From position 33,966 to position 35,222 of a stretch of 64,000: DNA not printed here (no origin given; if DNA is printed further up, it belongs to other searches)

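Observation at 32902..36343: Divergent operon: C45 Ntn-hydrolase/acyltransferase, signal-less SBP-fold protein, MFS transporter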

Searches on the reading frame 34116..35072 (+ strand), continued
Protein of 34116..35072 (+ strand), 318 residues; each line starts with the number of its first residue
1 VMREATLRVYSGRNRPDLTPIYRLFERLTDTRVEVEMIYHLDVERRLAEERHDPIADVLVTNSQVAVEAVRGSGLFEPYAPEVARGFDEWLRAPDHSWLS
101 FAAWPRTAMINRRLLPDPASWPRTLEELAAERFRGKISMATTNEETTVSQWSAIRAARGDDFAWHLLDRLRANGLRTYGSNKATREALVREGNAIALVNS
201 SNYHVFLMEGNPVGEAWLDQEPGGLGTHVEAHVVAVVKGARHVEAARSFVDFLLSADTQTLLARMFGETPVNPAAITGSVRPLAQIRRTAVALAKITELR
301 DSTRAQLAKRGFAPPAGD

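Call 64: search_protein_families(library=ncbifam, proteins=[L014:3-749:+, L014:761-1801:+, L014:1962-2825:+, L014:2822-3232:+, L014:4192-5262:+, L014:5874-7163:-, L002:12012-13595:+, L037:6150-7235:-, L037:11039-12580:+], max_evalue=0.00001)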
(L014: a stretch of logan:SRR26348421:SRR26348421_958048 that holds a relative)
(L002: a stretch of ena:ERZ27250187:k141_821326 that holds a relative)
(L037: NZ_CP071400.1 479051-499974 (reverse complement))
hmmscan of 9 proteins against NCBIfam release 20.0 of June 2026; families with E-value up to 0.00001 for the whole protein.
L014:3-749:+ (248 aa): 52 families (the best 25 are shown)
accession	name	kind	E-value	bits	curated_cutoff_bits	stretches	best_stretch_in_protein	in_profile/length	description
NF006187.0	PRK08322.1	equivalog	1.6e-45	155.6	509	1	13-240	302-534/548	acetolactate synthase large subunit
NF006378.0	PRK08617.1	equivalog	1.5e-40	139.1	510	1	12-237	309-541/556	acetolactate synthase AlsS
TIGR02418.1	acolac_catab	equivalog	4.6e-38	131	551.1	1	12-235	300-530/539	acetolactate synthase AlsS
TIGR00118.1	acolac_lg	equivalog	9.8e-34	116.7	538.35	1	49-236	345-536/557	biosynthetic-type acetolactate synthase large subunit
NF006052.0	PRK08199.1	subfamily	1.3e-33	116.2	539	1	13-240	313-543/559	thiamine pyrophosphate protein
NF006524.0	PRK08978.1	equivalog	2.2e-33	115.4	738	1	16-236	305-526/548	acetolactate synthase 2 catalytic subunit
NF004919.0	PRK06276.1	equivalog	3.3e-31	108.3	866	1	62-242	363-546/582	acetolactate synthase large subunit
NF006016.1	PRK08155.1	equivalog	2.5e-30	105.4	870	1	25-236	323-534/554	acetolactate synthase large subunit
NF006377.0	PRK08611.1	equivalog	3.5e-29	101.8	742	1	62-236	357-531/576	pyruvate oxidase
NF005039.0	PRK06456.1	equivalog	6.8e-29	100.8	868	1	60-235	368-545/572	acetolactate synthase large subunit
NF006122.0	PRK08266.1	subfamily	2.1e-28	99.1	571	1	13-235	301-525/543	hypothetical protein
NF005228.0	PRK06725.1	equivalog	4.4e-28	97.8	991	1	60-231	370-542/571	acetolactate synthase large subunit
NF005114.0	PRK06546.1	equivalog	2.4e-26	92.4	893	1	53-240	348-535/578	pyruvate dehydrogenase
NF005712.0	PRK07524.1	subfamily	3.3e-26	91.8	500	1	12-232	305-527/536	5-guanidino-2-oxopentanoate decarboxylase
NF005824.0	PRK07710.1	equivalog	3.5e-26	91.7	976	1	47-235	359-549/573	acetolactate synthase large subunit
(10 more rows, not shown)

L014:761-1801:+ (346 aa): 29 families (the best 25 are shown)
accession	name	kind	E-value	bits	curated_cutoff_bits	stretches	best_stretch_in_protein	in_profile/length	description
NF002085.0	PRK00915.1-2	subfamily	6.9e-74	249.4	517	1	26-340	13-324/504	2-isopropylmalate synthase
TIGR02090.1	LEU1_arch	subfamily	1.1e-70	238.6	484.75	1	29-342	3-313/363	isopropylmalate/citramalate/homocitrate synthases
TIGR02660.1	nifV_homocitr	equivalog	1.9e-68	231.4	462.9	1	27-342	2-314/365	homocitrate synthase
NF041069.1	IPMS_Sufob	equivalog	2.6e-60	204.7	600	1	29-343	3-316/371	isopropylmalate synthase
TIGR02146.1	LysS_fung_arch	equivalog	1.3e-57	195.6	413.55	1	31-310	3-278/344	homocitrate synthase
NF002086.0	PRK00915.1-3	equivalog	1.5e-57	195.2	532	1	27-309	7-296/516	2-isopropylmalate synthase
NF002088.0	PRK00915.1-5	equivalog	4.4e-54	183.8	697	1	29-336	6-321/514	2-isopropylmalate synthase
TIGR00973.1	leuA_bact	equivalog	2.2e-53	181.5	598.7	1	28-310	3-292/494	2-isopropylmalate synthase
NF002087.0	PRK00915.1-4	equivalog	2.6e-51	174.7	729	1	26-310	6-297/516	2-isopropylmalate synthase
NF002084.0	PRK00915.1-1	equivalog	8e-45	153.3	748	1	27-310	5-295/523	2-isopropylmalate synthase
NF042434.1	IPMS_Lepto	equivalog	8.2e-37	127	500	1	27-310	6-296/374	2-isopropylmalate synthase LeuA2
TIGR00977.1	citramal_synth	equivalog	5.5e-32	110.7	450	1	27-340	2-327/526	citramalate synthase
NF042433.1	CitmalDyn_Leptosp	equivalog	1e-27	96.9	950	1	23-311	4-298/514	(R)-citramalate synthase CimA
NF006049.0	PRK08195.1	subfamily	2.5e-21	76.1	229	1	179-284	156-262/344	4-hyroxy-2-oxovalerate/4-hydroxy-2-oxopentanoic acid aldolase,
TIGR03217.1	4OH_2_O_val_ald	equivalog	2.5e-20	72.9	286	1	177-282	149-255/334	4-hydroxy-2-oxovalerate aldolase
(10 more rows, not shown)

L014:1962-2825:+ (287 aa): 4 families
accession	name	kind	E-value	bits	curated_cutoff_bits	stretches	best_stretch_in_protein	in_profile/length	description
NF007849.0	PRK10558.1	equivalog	2.9e-37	128.5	393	1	23-275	6-255/256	2-dehydro-3-deoxyglucarate aldolase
TIGR03239.1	GarL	equivalog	5.4e-37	127.7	406.75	1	25-272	1-245/249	2-dehydro-3-deoxyglucarate aldolase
TIGR02311.1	HpaI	equivalog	4e-34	118.2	368.8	1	25-265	1-239/249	4-hydroxy-2-oxoheptanedioate aldolase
NF007521.0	PRK10128.1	equivalog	1.1e-28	100.5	441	1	22-280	4-260/267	2-keto-3-deoxy-L-rhamnonate aldolase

L014:2822-3232:+ (136 aa): 2 families
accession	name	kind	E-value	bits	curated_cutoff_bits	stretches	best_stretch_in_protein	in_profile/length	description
TIGR01479.1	GMP_PMI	equivalog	3.6e-06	26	372.95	1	47-111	381-446/467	mannose-1-phosphate guanylyltransferase/mannose-6-phosphate isomerase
NF007408.0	PRK09943.1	equivalog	5.9e-06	26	211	1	13-110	79-177/185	HTH-type transcriptional regulator PuuR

L014:4192-5262:+ (356 aa): 5 families
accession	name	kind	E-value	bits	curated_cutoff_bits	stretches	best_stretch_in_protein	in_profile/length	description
NF040650.1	sulfolac_dhydr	equivalog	1.5e-64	218.3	500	1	20-349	9-335/339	L-sulfolactate dehydrogenase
NF011599.0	PRK15025.1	equivalog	6.3e-58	196.6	356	1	16-328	5-320/349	ureidoglycolate dehydrogenase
TIGR03175.1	AllD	equivalog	1.4e-55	188.8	496.2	1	16-328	5-320/349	ureidoglycolate dehydrogenase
NF007504.0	PRK10098.1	equivalog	8.3e-53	179.4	336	1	12-350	5-347/360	malate/lactate/ureidoglycolate dehydrogenase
NF009750.0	PRK13260.1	equivalog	1.6e-33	116.3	316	1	14-340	3-329/332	3-dehydro-L-gulonate 2-dehydrogenase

L014:5874-7163:- (429 aa): 12 families
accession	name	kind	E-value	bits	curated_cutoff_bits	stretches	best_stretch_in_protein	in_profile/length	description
NF041878.1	paak_haloarch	equivalog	6.5e-42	143.6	700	1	10-422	33-427/427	phenylacetate--CoA ligase PaaK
NF053551.1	FlxY_rubin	equivalog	5.5e-38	130.8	520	1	8-422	27-424/424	flexirubin biosynthesis putative acyl-CoA ligase FlxY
TIGR02155.1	PA_CoA_ligase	equivalog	6.4e-36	123.8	646.3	1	10-422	28-422/422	phenylacetate--CoA ligase PaaK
NF045666.1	DVU1553_fam_AMP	equivalog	3e-30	105.4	300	1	6-312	39-323/331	DVU_1553 family AMP-dependent CoA ligase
TIGR03335.1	F390_ftsA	equivalog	1.8e-14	53.3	458.7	1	8-323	32-333/445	coenzyme F390 synthetase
NF004837.0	PRK06187.1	subfamily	1.5e-10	40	476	1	57-214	165-310/531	long-chain-fatty-acid--CoA ligase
NF041217.1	BagE_FevW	exception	5.9e-09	35.4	800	1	23-309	35-301/424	bagremycin/ferroverdin synthetase BagE/FevW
TIGR01733.1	AA-adenyl-dom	subfamily_domain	5.1e-08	32.1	317.4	1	66-237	124-277/409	amino acid adenylation domain-containing protein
NF004282.0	PRK05691.1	subfamily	3.4e-07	26.6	4090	1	52-356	1263-1563/4334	non-ribosomal peptide synthase/polyketide synthase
NF006754.0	PRK09274.1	equivalog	3.6e-07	28.7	478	1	48-214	163-313/555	fatty acid CoA ligase family protein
NF004822.0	PRK06178.1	equivalog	5.7e-06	25.2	782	0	256-388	402-536/571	acyl-CoA synthetase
NF005801.1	PRK07656.1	equivalog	8.5e-06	24.7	657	0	63-214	165-303/500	FadD3 family acyl-CoA ligase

L002:12012-13595:+ (527 aa): 52 families (the best 25 are shown)
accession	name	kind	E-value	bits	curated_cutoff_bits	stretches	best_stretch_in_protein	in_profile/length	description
NF006187.0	PRK08322.1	equivalog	3.1e-112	375.8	509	1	5-523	5-531/548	acetolactate synthase large subunit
TIGR00118.1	acolac_lg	equivalog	1.3e-92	311.1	538.35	1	5-522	4-536/557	biosynthetic-type acetolactate synthase large subunit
NF006378.0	PRK08617.1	equivalog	4.2e-90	302.7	510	1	4-521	10-539/556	acetolactate synthase AlsS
NF006052.0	PRK08199.1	subfamily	5.8e-86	289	539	1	4-524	10-541/559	thiamine pyrophosphate protein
TIGR02418.1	acolac_catab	equivalog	6.1e-84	282.4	551.1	1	5-521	2-530/539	acetolactate synthase AlsS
NF005651.0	PRK07418.1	subfamily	6.9e-81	272.3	942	1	5-520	22-559/617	acetolactate synthase large subunit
NF004919.0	PRK06276.1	equivalog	9.4e-81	271.9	866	1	11-523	10-541/582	acetolactate synthase large subunit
NF006524.0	PRK08978.1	equivalog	5.3e-80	269.2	738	1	5-522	4-526/548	acetolactate synthase 2 catalytic subunit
NF004710.0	PRK06048.1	equivalog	1.7e-79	267.8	976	1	5-522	11-539/561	acetolactate synthase large subunit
NF006016.1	PRK08155.1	equivalog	8.4e-77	258.8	870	1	5-522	6-534/554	acetolactate synthase large subunit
NF006122.0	PRK08266.1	subfamily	1e-74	252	571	1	8-520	10-524/543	hypothetical protein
NF005712.0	PRK07524.1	subfamily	7.6e-73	245.8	500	1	4-517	5-526/536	5-guanidino-2-oxopentanoate decarboxylase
NF005228.0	PRK06725.1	equivalog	8.3e-69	232.3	991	1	8-516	22-541/571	acetolactate synthase large subunit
NF006377.0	PRK08611.1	equivalog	8e-68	229.4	742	1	10-523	12-532/576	pyruvate oxidase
NF005824.0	PRK07710.1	equivalog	3.9e-67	226.9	976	1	4-520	19-548/573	acetolactate synthase large subunit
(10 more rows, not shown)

L037:6150-7235:- (361 aa): 5 families
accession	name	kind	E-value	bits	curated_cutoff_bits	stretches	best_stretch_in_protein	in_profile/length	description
TIGR03675.1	arCOG00543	equivalog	1.4e-06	26.8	580.2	1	13-91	179-265/631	beta-CASP ribonuclease aCPSF1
NF002553.0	PRK02113.1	equivalog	1.8e-06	27.6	386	1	23-88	36-102/252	MBL fold metallo-hydrolase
TIGR02651.1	RNase_Z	equivalog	2.1e-06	27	292.95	1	22-75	18-71/302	ribonuclease Z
NF000801.0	PRK00055.1-3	equivalog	3.8e-06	26.2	252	1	21-75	19-73/307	ribonuclease Z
NF002558.0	PRK02126.1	subfamily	9.9e-06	24.8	315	0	27-75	23-67/345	ribonuclease Z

L037:11039-12580:+ (513 aa): 9 families
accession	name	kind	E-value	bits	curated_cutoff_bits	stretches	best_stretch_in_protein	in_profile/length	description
NF045468.1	Opp5A_nikA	equivalog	1.8e-63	214.7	600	1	42-505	16-483/488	nickel ABC transporter substrate-binding protein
TIGR02294.1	nickel_nikA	equivalog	2.4e-34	118.7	393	1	66-428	30-417/501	nickel ABC transporter substrate-binding protein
TIGR04028.1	SBP_KPN_01854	hypoth_equivalog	1.8e-19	69.7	468.5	1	270-390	258-380/509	TIGR04028 family ABC transporter substrate-binding protein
NF045467.1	Opp4A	equivalog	7.9e-19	67.3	650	1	182-390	205-431/556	oligopeptide ABC transporter substrate-binding protein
NF011942.0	PRK15413.1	equivalog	2.2e-18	66.2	594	1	47-344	31-346/512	glutathione ABC transporter substrate-binding protein GsiB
NF011684.0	PRK15104.1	equivalog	6.4e-18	64.7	947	2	163-473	190-504/543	oligopeptide ABC transporter substrate-binding protein OppA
NF047575.1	opine_bind_CntA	exception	7.3e-15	54.5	800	1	81-363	74-383/535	staphylopine-dependent metal ABC transporter substrate-binding lipoprotein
NF043070.1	DppA_dipep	equivalog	1.9e-12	46.6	1005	1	183-503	206-528/535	dipeptide ABC transporter periplasmic-binding protein DppA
NF011689.0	PRK15109.1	equivalog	1.5e-08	33.8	560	1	180-314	208-344/547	ABC transporter substrate-binding protein SapA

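Call 67: search_protein_families(library=ncbifam, proteins=[L035:297-2744:-, L010:1893-3323:+, L010:2-646:+, L035:5122-5640:+], max_evalue=0.001)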
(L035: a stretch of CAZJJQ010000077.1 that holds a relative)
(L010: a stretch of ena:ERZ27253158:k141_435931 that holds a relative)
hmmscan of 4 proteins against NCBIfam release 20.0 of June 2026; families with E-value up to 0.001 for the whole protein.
L035:297-2744:- (815 aa): 26 families (the best 25 are shown)
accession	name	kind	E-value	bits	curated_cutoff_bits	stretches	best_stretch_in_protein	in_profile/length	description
NF041676.1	FecA_OM_dicitr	equivalog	6.3e-94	315.4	1100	1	172-806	130-766/773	TonB-dependent Fe(3+) dicitrate receptor FecA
TIGR01783.1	TonB-siderophor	subfamily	5.2e-59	200.5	223.5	2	509-813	360-649/649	TonB-dependent siderophore receptor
TIGR01786.1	TonB-hemlactrns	subfamily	1e-31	110.1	323.75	2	515-788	396-686/719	TonB-dependent hemoglobin/transferrin/lactoferrin family receptor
TIGR01785.1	TonB-hemin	subfamily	3.6e-31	108.3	316.85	2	510-789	364-655/677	TonB-dependent heme/hemoglobin receptor family protein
NF041535.1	TonB_rec_PqqU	equivalog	7.3e-30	103.9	1200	1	168-788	10-643/676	TonB-dependent receptor PqqU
TIGR01779.1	TonB-B12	equivalog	1.9e-19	69.6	599.7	2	184-405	55-286/614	TonB-dependent vitamin B12 receptor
NF010012.0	PRK13486.1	equivalog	1.2e-15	56.9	924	2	497-714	370-578/696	TonB-dependent receptor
NF049946.1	TonB_dep_CU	exception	4.4e-15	55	700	1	505-749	390-638/683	TonB-dependent receptor, CU motif-type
NF007926.1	PRK10641.1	equivalog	3.8e-14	52.1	836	1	182-288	52-154/617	TonB-dependent vitamin B12 receptor BtuB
NF010010.0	PRK13483.1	equivalog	1.2e-12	46.6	927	1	501-764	361-619/660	ligand-gated channel protein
NF007465.0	PRK10044.1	equivalog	1.2e-11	43.6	803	2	594-739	517-661/726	ferrichrome porin FhuA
NF049947.1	TonB_dep_PCPU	exception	2.6e-11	42.4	800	1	499-614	374-500/685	TonB-dependent receptor, PCPU motif-type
NF049944.1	TonB_dep_PUIUD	equivalog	1.1e-10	40.6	850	1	503-615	385-505/686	TonB-dependent receptor, PUIUD motif-type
NF010650.0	PRK14049.1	equivalog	2.4e-10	39.3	904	1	515-742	438-667/729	ferrioxamine B receptor precursor protein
NF053590.1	TonB_dep_TOL0244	equivalog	6.1e-10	38.3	645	1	509-670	325-482/604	TOL_0244 family TonB-dependent receptor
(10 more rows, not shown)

L010:1893-3323:+ (477 aa): 4 families
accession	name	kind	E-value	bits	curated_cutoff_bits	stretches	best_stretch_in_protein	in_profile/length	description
TIGR01783.1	TonB-siderophor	subfamily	8e-05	21.4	223.5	1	196-277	53-126/649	TonB-dependent siderophore receptor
NF049946.1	TonB_dep_CU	exception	9.9e-05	20.8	700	1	206-263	117-174/683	TonB-dependent receptor, CU motif-type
NF041535.1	TonB_rec_PqqU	equivalog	0.00062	18.2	1200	1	186-264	64-135/676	TonB-dependent receptor PqqU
NF010048.1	PRK13524.1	subfamily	0.00098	17.7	493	0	230-273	146-190/744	FepA family TonB-dependent siderophore receptor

L010:2-646:+ (214 aa): 0 families

L035:5122-5640:+ (172 aa): 0 families

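Call 80: search_protein_families(library=pfam, proteins=[L024:86-880:+, L024:242-985:-, L024:8578-9858:+, L024:8785-9774:-, L024:10092-11078:-, L024:10142-11566:-, L024:11112-11660:+, L036:11033-13624:+], max_evalue=0.001)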
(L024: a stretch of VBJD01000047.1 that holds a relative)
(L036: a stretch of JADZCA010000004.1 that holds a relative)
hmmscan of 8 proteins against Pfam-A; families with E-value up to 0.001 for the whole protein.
L024:86-880:+ (264 aa): 0 families

L024:242-985:- (247 aa): 2 families
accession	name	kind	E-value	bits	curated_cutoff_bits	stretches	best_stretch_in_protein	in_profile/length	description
PF13577.12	SnoaL_4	-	1.5e-21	77.2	24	1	80-202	3-125/126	SnoaL-like domain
PF14534.12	DUF4440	-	7.1e-07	30.1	25.2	1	86-199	1-107/107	Domain of unknown function (DUF4440)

L024:8578-9858:+ (426 aa): 0 families

L024:8785-9774:- (329 aa): 2 families
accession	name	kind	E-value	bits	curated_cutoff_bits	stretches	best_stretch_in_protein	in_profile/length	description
PF01545.26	Cation_efflux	-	7.2e-43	147.1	26.6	1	51-241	4-198/198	Cation efflux family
PF16916.11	ZT_dimer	-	8.7e-09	35.7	26.7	1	253-317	10-73/78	Dimerisation domain of Zinc Transporter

L024:10092-11078:- (328 aa): 0 families

L024:10142-11566:- (474 aa): 10 families
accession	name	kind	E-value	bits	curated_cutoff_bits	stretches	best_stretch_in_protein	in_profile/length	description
PF01266.30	DAO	-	1.1e-72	246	27.9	1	112-452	1-353/353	FAD dependent oxidoreductase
PF07992.20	Pyr_redox_2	-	2.8e-08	34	26.1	1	111-142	1-174/291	Pyridine nucleotide-disulphide oxidoreductase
PF13450.12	NAD_binding_8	-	4.8e-08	33.6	21.9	1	115-150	1-37/68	NAD(P)-binding Rossmann-like domain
PF12831.13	FAD_oxidored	-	6.9e-08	32.6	27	1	112-184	1-70/416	FAD dependent oxidoreductase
PF03486.20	HI0933_like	-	1.2e-06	28.7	50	0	112-144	2-34/244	HI0933-like protein Rossmann domain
PF01494.25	FAD_binding_3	-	5.3e-06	26.3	22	1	112-141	3-32/349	FAD binding domain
PF13738.12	Pyr_redox_3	-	1.2e-05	25.2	30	0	114-145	1-33/305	Pyridine nucleotide-disulphide oxidoreductase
PF01946.23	Thi4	-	1.4e-05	24.9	26.2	1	109-149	16-58/235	Thi4 family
PF00890.30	FAD_binding_2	-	1.6e-05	24.8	20.4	1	112-314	1-211/414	FAD binding domain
PF00070.33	Pyr_redox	-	3.2e-05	24.8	22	0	113-142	2-31/82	Pyridine nucleotide-disulphide oxidoreductase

L024:11112-11660:+ (182 aa): 0 families

L036:11033-13624:+ (863 aa): 2 families
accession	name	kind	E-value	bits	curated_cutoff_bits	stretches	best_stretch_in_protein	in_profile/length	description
PF01564.23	Spermine_synth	-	3.3e-20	72.8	22.9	1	508-637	3-130/186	Spermine/spermidine synthase domain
PF07690.21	MFS_1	-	6.3e-09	35.6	33.4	1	9-312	5-294/347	Major Facilitator Superfamily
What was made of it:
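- An MFS/spermidine-synthase fusion takes its place in L036 (call 80).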
